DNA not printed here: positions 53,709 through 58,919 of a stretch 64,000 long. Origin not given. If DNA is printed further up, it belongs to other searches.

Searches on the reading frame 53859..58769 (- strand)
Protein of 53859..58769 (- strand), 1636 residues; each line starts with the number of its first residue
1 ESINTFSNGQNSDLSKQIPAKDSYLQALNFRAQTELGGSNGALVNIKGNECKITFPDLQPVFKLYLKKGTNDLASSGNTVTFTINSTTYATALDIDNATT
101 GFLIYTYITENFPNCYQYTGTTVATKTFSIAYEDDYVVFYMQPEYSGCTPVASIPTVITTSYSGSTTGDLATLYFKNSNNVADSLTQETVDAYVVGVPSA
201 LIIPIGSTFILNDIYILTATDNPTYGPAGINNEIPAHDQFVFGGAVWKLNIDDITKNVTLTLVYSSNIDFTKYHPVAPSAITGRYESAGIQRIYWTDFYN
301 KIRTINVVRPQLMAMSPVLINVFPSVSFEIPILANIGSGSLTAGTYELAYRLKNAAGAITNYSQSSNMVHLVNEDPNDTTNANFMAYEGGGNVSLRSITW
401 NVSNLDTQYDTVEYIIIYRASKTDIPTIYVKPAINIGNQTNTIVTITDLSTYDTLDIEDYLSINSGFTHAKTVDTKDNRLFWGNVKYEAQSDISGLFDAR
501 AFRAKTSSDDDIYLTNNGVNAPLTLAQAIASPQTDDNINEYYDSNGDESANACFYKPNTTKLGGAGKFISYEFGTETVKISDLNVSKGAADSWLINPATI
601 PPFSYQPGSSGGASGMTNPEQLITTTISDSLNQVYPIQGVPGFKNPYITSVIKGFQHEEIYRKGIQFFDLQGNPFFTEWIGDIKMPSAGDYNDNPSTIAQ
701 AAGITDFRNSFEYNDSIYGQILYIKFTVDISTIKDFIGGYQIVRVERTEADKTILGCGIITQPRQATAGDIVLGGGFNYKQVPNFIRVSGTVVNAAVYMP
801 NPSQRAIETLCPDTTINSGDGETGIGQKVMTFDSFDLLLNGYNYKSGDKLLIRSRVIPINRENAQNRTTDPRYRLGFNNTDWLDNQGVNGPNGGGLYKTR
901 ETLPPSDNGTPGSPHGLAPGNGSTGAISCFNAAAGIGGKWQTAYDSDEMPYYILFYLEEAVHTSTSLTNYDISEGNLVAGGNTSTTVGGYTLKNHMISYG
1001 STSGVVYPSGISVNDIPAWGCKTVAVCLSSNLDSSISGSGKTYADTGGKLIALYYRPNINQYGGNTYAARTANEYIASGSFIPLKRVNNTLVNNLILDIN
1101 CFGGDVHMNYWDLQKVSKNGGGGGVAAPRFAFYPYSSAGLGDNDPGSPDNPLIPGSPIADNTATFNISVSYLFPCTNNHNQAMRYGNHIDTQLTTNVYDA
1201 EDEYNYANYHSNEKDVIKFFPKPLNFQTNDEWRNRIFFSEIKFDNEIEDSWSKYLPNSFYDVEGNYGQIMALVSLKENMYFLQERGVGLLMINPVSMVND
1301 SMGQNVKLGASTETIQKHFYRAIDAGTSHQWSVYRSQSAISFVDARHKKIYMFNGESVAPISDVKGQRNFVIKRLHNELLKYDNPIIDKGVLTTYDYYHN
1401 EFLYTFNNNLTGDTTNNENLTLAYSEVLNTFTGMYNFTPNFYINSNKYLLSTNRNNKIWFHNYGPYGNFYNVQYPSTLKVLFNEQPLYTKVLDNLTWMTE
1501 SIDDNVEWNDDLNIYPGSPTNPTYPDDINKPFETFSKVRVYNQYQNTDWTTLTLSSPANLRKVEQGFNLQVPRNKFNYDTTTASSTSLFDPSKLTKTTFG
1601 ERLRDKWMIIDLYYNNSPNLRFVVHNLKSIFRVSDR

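Call 45: search_protein_families(library=phrogs, proteins=[window:53859-58769:-], max_evalue=1e-8)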
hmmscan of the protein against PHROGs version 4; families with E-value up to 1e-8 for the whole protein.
window:53859-58769:- (1636 aa): 2 families
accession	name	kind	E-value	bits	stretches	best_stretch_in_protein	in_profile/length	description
phrog_28748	-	head and packaging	6.1e-90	303.5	2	253-761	137-622/1511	virion structural protein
phrog_15100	-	head and packaging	1e-21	77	1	1204-1370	1125-1297/1783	virion structural protein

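Call 46: search_dna_similar(query=window:53859-58769:-, collection=phages, mode=protein, max_rows=8)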
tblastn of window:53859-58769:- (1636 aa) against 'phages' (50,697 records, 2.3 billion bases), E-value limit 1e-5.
Records with a match: 179; places in all: 179; records where one place covers at least 80% of the query: 0.
Best place of each record, by identity: <60% 179.
By first word of the organism name: Flavobacterium 97; uncultured 40; Bacteroides 30; Bacteriophage 3; Cellulophaga 2; IAS 2; Dulem 2; Kolpuevirus 1; Kehishuvirus 1; bajarodcaudo 1.
By host as written in the record: Flavobacterium sp. BAL314 68; - 44; Bacteroides intestinalis DSM 108646 25; Flavobacterium psychrophilum 950106-1/1 12; Flavobacterium psychrophilum strain FPS-D10 3; Flavobacterium psychrophilum 020612-2/1 3; Cellulophaga baltica #14 2; Homo sapiens 2; and 14 more.
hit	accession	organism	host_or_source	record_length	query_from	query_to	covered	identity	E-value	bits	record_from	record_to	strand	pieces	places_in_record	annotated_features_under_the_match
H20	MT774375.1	uncultured phage cr50_1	human feces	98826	276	1634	65%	25.3%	2e-29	239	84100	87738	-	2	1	putative stabilization protein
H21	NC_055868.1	uncultured phage cr50_1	human feces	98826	276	1634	65%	25.3%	2e-29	239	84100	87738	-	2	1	virion structural protein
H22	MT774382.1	uncultured phage cr10_1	human feces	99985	276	1634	65%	25.2%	1e-29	243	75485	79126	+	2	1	putative stabilization protein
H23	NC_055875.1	uncultured phage cr10_1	human feces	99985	276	1634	65%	25.2%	1e-29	243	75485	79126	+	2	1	virion structural protein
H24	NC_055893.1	uncultured phage cr4_1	human feces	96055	257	1502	59%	25.2%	5e-13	154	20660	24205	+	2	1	virion structural protein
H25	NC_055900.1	uncultured phage cr125_1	human feces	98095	257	1502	59%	25.1%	1e-12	155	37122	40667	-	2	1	virion structural protein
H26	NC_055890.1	uncultured phage cr56_1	human feces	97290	261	1495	57%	25.5%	2e-18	174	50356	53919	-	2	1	virion structural protein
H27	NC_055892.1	uncultured phage cr109_1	human feces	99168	273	1500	57%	25.4%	8e-26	184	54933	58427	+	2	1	virion structural protein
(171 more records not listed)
